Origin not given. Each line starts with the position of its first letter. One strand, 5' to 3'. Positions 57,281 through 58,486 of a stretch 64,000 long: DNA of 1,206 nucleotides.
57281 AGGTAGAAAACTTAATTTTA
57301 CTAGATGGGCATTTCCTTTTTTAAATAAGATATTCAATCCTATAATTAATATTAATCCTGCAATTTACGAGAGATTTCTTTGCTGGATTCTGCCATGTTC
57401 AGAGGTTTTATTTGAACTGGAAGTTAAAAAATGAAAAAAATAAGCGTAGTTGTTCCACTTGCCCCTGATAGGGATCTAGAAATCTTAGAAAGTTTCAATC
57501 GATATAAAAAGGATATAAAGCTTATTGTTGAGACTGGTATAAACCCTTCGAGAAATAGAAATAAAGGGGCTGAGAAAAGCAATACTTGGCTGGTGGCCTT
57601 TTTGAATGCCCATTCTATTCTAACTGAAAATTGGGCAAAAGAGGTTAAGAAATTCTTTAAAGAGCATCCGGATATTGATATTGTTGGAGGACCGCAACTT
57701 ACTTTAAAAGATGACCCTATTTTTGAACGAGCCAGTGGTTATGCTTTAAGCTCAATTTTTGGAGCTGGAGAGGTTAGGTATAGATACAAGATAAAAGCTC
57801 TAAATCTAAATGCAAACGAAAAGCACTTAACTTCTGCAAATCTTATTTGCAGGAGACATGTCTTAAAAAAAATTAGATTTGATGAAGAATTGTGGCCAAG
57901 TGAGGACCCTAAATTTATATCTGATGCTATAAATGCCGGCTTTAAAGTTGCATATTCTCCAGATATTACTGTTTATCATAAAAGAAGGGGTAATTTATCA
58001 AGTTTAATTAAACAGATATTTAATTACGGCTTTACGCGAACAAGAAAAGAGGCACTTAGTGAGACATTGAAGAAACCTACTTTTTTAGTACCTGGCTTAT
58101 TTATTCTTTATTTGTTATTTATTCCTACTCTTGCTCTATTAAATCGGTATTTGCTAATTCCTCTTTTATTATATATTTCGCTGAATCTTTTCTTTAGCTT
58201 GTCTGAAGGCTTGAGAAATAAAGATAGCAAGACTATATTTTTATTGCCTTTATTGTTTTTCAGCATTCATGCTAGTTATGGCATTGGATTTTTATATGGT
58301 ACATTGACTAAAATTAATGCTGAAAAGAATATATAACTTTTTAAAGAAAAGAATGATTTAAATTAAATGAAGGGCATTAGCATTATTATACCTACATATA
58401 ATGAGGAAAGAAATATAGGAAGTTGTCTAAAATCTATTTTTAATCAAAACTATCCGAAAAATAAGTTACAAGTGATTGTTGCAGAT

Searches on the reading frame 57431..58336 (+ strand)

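Call 84: search_protein_families(library=pfam, proteins=[window:57431-58336:+], max_evalue=0.001)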
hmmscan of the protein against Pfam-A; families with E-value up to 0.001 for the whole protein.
window:57431-58336:+ (301 aa): 3 families
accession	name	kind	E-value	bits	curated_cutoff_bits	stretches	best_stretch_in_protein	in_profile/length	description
PF00535.33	Glycos_transf_2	-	1.1e-10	42.2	23.3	1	12-148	38-167/168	Glycosyl transferase family 2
PF13641.12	Glyco_tranf_2_3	-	1.3e-07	32.3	27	1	24-195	54-223/230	Glycosyltransferase like family 2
PF13632.12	Glyco_trans_2_3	-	0.00015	22.1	27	1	55-253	2-194/198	Glycosyl transferase family group 2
